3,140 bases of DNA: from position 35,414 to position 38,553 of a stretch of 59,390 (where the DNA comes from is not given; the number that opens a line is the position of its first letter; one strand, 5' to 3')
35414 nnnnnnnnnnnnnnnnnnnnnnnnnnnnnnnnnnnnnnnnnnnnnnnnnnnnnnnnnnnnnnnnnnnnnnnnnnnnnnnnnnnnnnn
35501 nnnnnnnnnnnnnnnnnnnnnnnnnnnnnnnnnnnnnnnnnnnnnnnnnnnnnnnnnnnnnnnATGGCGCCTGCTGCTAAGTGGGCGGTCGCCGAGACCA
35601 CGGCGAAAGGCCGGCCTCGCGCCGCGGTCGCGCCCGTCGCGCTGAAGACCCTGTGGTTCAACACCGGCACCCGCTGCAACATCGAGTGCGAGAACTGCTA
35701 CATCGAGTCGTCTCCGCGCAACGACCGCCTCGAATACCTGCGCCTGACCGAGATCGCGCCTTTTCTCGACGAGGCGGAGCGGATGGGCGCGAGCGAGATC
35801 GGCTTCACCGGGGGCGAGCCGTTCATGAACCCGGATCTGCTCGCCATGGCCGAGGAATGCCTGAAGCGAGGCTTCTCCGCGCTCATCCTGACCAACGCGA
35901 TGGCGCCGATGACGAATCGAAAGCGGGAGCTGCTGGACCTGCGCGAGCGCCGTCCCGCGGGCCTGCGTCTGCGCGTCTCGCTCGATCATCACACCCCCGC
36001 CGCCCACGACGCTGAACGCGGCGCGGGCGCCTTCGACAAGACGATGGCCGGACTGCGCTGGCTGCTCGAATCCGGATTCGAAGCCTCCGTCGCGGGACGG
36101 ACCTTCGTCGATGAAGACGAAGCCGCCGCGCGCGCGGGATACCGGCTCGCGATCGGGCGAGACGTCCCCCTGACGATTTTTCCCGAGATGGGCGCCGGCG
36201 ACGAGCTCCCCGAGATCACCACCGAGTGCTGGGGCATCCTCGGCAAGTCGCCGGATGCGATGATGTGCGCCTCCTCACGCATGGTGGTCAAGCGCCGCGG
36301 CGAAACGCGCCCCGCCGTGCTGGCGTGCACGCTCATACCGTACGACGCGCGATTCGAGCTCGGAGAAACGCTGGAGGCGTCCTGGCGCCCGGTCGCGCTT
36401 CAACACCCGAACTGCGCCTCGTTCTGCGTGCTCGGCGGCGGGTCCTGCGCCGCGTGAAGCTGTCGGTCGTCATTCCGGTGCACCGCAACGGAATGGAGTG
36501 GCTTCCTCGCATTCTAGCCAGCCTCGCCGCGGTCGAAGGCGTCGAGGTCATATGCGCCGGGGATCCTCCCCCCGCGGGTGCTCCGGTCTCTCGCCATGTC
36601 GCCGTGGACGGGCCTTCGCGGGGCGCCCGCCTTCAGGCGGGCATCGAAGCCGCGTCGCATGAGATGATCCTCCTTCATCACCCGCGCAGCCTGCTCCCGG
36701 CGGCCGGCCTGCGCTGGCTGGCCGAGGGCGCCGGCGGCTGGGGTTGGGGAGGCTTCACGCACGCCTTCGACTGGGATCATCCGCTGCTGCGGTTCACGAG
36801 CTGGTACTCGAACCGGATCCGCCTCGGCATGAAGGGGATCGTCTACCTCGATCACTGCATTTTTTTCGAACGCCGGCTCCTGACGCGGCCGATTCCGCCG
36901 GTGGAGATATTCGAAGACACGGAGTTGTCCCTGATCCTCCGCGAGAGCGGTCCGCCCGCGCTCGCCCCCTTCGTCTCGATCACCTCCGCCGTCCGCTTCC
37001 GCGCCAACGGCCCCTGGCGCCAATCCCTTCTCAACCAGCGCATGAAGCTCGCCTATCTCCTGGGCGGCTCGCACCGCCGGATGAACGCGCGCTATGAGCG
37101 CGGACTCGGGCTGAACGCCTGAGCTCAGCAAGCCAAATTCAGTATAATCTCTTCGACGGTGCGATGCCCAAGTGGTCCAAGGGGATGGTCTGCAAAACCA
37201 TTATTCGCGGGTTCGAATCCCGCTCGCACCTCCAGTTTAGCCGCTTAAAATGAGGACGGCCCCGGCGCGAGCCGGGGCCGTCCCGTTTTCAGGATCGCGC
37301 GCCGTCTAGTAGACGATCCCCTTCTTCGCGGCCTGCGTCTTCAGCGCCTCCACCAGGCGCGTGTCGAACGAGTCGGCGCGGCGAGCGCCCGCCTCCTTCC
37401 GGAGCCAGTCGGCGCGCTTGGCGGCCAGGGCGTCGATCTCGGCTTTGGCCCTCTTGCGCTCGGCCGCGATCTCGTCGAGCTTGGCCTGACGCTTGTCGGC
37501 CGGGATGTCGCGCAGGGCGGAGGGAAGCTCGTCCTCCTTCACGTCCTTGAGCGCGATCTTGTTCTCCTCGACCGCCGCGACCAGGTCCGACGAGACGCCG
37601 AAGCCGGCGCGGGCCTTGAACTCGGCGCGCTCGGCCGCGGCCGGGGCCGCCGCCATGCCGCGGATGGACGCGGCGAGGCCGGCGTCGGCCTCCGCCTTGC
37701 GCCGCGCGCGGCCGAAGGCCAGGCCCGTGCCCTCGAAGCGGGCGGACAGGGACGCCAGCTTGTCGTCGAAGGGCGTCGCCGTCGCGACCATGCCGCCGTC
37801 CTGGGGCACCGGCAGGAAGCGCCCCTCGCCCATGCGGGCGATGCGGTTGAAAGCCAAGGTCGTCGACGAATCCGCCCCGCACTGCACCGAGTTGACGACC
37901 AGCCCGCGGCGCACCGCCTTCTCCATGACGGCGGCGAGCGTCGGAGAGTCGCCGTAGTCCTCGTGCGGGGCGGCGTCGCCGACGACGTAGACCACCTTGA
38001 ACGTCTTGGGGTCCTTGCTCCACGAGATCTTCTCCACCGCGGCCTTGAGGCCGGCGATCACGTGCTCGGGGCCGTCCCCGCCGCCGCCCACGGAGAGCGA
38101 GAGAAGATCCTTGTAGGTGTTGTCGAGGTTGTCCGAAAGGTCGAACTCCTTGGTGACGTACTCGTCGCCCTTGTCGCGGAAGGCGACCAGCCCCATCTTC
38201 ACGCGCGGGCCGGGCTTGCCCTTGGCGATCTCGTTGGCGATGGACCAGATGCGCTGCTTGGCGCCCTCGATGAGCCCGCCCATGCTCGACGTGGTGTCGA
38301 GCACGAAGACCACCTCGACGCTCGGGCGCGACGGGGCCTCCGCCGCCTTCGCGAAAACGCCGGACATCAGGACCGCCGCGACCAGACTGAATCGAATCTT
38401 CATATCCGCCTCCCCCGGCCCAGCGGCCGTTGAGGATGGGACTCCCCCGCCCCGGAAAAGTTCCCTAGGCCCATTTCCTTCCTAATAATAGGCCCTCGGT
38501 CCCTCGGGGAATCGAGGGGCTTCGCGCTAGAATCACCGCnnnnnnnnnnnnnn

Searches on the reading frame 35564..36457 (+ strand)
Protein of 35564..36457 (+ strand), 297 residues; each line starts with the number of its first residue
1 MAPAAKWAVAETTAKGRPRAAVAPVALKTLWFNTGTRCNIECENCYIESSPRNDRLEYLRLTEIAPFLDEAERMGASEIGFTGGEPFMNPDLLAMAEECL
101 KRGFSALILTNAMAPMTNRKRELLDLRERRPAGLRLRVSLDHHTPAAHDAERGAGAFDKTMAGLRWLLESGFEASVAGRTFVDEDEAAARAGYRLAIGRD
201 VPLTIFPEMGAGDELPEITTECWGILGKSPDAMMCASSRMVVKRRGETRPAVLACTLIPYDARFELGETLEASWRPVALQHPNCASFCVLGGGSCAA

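Call 29: search_protein_families(library=pfam, proteins=[window:35564-36457:+], max_evalue=0.01)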
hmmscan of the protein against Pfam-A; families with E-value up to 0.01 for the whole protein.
window:35564-36457:+ (297 aa): 2 families
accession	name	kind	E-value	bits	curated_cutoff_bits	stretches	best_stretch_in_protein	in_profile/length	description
PF04055.27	Radical_SAM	-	1.1e-16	61.9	29.5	1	33-176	2-145/166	Radical SAM superfamily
PF13353.11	Fer4_12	-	3e-05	24.8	22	1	36-104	13-82/137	4Fe-4S single cluster domain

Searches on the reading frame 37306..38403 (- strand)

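Call 30: search_protein_families(library=pfam, proteins=[window:37306-38403:-], max_evalue=0.01)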
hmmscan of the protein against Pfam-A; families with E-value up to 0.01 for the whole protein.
window:37306-38403:- (365 aa): 3 families
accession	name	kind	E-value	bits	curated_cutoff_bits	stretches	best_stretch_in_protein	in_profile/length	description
PF25106.1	VWA_4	-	1.2e-12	48.1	27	1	31-164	2-124/169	von Willebrand factor A domain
PF00092.34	VWA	-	6.8e-05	23.6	23.8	1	31-189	2-151/174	von Willebrand factor type A domain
PF13519.12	VWA_2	-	0.00014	22.9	27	1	31-143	1-105/107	von Willebrand factor type A domain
